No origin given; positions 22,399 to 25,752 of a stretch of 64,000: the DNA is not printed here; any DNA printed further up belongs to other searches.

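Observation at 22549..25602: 1017-aa basic protein built from Sfi1-like / IQ-like W repeats: candidate centrin-binding basal-body fibre protein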

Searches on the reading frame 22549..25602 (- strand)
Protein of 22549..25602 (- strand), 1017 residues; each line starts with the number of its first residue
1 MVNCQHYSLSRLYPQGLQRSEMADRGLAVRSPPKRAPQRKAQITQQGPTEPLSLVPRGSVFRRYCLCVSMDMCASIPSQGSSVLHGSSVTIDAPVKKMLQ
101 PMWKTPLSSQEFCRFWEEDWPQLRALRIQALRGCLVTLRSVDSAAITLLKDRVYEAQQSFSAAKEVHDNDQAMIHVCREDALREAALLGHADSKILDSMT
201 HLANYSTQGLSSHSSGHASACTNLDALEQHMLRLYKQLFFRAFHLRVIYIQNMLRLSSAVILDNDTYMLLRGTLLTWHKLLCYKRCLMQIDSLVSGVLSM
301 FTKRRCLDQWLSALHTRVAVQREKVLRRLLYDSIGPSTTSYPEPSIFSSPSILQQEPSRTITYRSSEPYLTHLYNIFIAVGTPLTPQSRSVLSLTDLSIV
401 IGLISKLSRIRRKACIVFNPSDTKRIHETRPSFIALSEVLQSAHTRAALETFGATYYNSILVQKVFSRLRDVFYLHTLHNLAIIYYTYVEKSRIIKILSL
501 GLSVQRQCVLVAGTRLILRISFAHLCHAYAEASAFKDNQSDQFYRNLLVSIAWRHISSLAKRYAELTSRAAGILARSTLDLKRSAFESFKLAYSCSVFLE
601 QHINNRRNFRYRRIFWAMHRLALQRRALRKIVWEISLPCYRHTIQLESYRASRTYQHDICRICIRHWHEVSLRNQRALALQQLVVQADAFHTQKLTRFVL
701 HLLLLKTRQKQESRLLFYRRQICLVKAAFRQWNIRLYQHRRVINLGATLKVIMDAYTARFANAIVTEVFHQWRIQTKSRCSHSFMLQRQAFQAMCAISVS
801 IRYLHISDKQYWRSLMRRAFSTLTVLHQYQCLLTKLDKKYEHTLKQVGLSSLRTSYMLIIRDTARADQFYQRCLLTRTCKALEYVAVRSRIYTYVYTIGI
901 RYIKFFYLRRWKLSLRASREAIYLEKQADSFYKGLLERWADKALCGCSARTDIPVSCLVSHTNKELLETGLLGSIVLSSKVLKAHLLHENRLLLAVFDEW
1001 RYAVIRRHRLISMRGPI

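Call 3: search_protein_families(library=pfam, proteins=[window:22549-25602:-], max_evalue=1)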
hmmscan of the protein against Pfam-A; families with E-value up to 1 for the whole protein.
window:22549-25602:- (1017 aa): 0 families

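Call 5: find_homologous_proteins(query=window:22549-25602:-, max_evalue=0.001)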
Query window:22549-25602:- (1017 aa): 5 proteins with E <= 0.001 among 8000 candidates.
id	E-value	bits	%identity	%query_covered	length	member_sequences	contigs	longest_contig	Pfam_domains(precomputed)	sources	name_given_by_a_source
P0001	0.0e+0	2220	98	100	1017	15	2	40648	-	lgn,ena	-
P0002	0.0e+0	1783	81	98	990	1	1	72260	-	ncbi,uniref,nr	ncbi:Hypothetical protein GLP15_3715 [Giardia lamblia P15]|uniref:Uncharacterized protein n=1 Tax=Gi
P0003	0.0e+0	1515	69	98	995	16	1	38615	-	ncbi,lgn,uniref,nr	ncbi:hypothetical protein QR46_3368 [Giardia duodenalis assemblage B]|uniref:Uncharacterized protein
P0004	0.0e+0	1505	68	98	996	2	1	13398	-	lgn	-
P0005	0.0e+0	1409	63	98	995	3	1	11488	-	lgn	-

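Call 7: list_cluster_members(proteins=[P0001, P0005, P0004])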
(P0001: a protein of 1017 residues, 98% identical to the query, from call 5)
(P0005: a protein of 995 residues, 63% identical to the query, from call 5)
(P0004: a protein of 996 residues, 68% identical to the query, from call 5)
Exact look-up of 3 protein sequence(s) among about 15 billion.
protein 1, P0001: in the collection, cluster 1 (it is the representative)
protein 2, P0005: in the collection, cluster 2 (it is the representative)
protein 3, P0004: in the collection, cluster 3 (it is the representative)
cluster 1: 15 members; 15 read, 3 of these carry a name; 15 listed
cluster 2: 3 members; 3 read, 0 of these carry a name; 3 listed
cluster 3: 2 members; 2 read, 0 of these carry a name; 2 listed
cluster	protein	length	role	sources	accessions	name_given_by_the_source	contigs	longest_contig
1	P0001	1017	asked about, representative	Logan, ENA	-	-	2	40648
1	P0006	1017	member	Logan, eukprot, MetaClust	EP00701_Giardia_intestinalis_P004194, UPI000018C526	XP_001708018.1 Hypothetical protein GL50803_16992 [Giardia lamblia ATCC 50803] | status=active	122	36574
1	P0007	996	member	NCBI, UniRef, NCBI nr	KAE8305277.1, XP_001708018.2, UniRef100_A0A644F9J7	hypothetical protein GL50803_0016992 [Giardia duodenalis] | Sfi1 spindle body domain-containing protein n=1 Tax=Giardia intestinalis (strain ATCC ... | hypothetical protein GL50803_0016992 [Giardia intestinalis]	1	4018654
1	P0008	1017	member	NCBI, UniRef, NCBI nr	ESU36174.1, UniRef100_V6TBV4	Hypothetical protein DHA2_152059 [Giardia duodenalis] | Uncharacterized protein n=1 Tax=Giardia intestinalis TaxID=5741 RepID=V6TBV4_GIAIN | Hypothetical protein DHA2_152059 [Giardia intestinalis]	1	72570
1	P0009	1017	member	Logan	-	-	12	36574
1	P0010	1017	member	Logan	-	-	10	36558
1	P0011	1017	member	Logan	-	-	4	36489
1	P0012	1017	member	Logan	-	-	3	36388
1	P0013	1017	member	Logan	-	-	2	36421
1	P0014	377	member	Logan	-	-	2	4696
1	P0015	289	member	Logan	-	-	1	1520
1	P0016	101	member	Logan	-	-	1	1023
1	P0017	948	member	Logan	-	-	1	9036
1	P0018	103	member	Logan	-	-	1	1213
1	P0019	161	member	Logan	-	-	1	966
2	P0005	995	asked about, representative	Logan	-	-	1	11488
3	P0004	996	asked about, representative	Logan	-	-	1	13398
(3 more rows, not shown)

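Call 17: search_solved_structures(query=A1, max_evalue=10, show_alignments=3)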
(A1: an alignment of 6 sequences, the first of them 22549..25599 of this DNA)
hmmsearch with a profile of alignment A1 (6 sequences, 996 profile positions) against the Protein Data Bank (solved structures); distinct sequences matched with E-value up to 10: 0.

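Call 30: predict_structure(alignment_id=A1)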
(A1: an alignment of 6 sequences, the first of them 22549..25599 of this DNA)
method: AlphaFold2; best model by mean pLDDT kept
length: 1016 residues; sequences in the alignment: 6
mean_pLDDT: 34.9   pTM: 0.23
mean pLDDT of the five models: 34.9, 33.5, 33.1, 33.0, 31.3
residues with pLDDT >= 90: 0; 70-90: 0; 50-70: 9; < 50: 1007
segments of 3 or more residues with pLDDT < 50: 1-540, 547-559, 561-563, 565-935, 941-1016
pLDDT, mean of each block of 10 residues (from residue 1): 28 28 27 30 29 24 22 25 28 35 40 38 34 32 34 34 36 35 34 35 35 33 40 39 36 34 34 38 40 39 36 32 31 29 30 29 30 30 31 31 29 28 30 33 37 34 31 32 34 35 39 40 44 46 50 47 47 41 34 35 33 34 33 31 33 34 35 35 35 37 40 39 34 35 36 34 34 37 38 34 32 35 36 38 39 37 35 35 34 32 34 36 41 48 41 34 36 41 46 36 31 32
secondary structure, 60 per line:
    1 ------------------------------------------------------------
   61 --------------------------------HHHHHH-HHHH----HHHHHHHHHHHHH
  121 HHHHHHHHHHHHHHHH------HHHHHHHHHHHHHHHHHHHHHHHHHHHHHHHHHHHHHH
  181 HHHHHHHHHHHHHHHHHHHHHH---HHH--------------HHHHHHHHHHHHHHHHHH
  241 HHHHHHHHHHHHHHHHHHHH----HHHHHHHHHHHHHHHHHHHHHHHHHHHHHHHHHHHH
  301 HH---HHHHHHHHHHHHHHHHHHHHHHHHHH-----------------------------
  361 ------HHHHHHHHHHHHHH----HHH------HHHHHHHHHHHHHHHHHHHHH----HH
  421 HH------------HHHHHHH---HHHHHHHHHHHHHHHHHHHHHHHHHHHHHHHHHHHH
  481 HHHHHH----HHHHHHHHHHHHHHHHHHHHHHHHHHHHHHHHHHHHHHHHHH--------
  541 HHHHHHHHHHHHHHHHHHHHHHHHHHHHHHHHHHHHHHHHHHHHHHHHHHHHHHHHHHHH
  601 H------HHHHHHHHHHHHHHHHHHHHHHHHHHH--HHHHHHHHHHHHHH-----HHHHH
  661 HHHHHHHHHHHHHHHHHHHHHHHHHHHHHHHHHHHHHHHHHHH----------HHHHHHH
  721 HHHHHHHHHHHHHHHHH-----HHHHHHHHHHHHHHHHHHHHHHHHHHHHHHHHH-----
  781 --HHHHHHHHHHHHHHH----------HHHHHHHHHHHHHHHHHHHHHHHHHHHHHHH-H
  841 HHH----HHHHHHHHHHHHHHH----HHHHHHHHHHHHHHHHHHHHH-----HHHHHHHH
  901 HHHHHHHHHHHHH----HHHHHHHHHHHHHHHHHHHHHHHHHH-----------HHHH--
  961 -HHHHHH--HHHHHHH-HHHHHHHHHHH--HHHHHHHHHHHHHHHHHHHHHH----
elements in order (helices of 4 or more, strands of 3 or more residues): H93-98 H100-103 H108-136 H143-202 H223-260 H265-302 H306-331 H367-380 H394-414 H419-422 H435-441 H445-486 H491-532 H541-601 H608-634 H637-650 H656-703 H714-737 H743-775 H783-797 H808-838 H840-843 H848-862 H867-887 H893-913 H918-943 H955-958 H962-967 H970-976 H978-988 H991-1012

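Call 31: search_protein_representatives(alignment_id=A1)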
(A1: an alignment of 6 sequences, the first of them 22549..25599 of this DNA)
Query: 6 sequences, 996 profile positions. Proteins with E-value up to 0.001 (for the whole library): 4; up to 1e-10: 2; up to 1e-30: 2. The best 4 are listed.
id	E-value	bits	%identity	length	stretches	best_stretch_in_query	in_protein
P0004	0.0e+00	2011.9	-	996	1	1-996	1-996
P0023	9.4e-73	262.4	-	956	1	40-995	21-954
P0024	2.8e-06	42.3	-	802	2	747-926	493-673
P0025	4.2e-05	38.5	-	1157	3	498-995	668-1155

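Call 33: list_cluster_members(proteins=[P0023, P0024, P0025])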
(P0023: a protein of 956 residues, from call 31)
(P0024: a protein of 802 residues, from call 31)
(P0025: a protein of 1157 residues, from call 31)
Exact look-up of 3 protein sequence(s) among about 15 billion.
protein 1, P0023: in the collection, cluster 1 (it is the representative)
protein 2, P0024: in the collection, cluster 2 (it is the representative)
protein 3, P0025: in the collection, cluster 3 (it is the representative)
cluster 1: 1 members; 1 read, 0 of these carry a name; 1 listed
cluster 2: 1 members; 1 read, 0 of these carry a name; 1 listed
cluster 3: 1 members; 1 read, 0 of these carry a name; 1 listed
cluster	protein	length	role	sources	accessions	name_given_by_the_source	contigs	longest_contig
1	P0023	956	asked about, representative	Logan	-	-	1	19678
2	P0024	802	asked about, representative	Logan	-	-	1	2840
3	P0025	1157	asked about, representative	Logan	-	-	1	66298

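Call 34: search_protein_families(library=pfam, proteins=[P0023, P0024, P0025, P0003, P0005], max_evalue=10)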
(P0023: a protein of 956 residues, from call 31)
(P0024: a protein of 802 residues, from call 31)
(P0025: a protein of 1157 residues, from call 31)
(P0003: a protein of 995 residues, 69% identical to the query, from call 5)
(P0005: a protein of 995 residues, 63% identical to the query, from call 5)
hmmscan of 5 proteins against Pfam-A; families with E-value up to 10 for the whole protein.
P0023 (956 aa): 0 families

P0024 (802 aa): 1 family
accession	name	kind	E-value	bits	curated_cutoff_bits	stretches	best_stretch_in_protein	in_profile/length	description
PF08457.15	Sfi1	-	8.2e-06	25.1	22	2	502-666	101-259/570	Sfi1 spindle body protein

P0025 (1157 aa): 0 families

P0003 (995 aa): 0 families

P0005 (995 aa): 0 families

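Call 35: find_encoding_contigs(protein=P0025, flank=6000, max_places=2)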
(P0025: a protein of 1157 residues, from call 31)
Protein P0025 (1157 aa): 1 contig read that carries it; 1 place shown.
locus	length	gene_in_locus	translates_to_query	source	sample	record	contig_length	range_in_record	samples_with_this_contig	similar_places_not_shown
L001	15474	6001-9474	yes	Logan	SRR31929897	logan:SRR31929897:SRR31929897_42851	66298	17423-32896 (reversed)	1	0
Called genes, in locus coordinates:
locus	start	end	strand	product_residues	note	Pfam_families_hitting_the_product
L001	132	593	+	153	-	PF00179:UQ_con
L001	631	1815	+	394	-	PF12796:Ank_2, PF13637:Ank_4 (faint), PF13857:Ank_5 (faint), PF00023:Ank (faint), PF13606:Ank_3 (faint), PF12796:Ank_2, PF00097:zf-C3HC4 (weak), PF13923:zf-C3HC4_2 (weak)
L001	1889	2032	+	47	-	-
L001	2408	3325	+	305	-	PF01569:PAP2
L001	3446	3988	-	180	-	PF13499:EF-hand_7 (faint), PF00036:EF-hand_1 (faint), PF13202:EF-hand_5 (faint), PF13405:EF-hand_6 (faint)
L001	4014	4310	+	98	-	-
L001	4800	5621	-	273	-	-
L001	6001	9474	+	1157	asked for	-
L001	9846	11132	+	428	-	-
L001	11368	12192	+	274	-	-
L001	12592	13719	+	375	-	-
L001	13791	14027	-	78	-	-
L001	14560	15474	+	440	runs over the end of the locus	PF01189:Methyltr_RsmB-F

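Call 36: find_encoding_contigs(protein=P0023, flank=6000, max_places=2)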
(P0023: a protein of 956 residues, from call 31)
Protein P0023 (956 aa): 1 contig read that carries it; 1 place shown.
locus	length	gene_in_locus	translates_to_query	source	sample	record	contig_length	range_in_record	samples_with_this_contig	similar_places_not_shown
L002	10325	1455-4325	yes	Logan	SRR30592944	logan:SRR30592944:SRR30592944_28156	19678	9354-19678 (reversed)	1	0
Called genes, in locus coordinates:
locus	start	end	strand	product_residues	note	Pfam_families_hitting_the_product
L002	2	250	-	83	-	?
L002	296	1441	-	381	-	PF16131:Torus (weak), PF16543:DFRP_C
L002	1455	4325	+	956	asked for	-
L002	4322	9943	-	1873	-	-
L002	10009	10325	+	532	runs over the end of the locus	PF12796:Ank_2, PF13637:Ank_4 (faint), PF13857:Ank_5 (weak), PF00023:Ank (weak), PF13606:Ank_3 (faint), PF12796:Ank_2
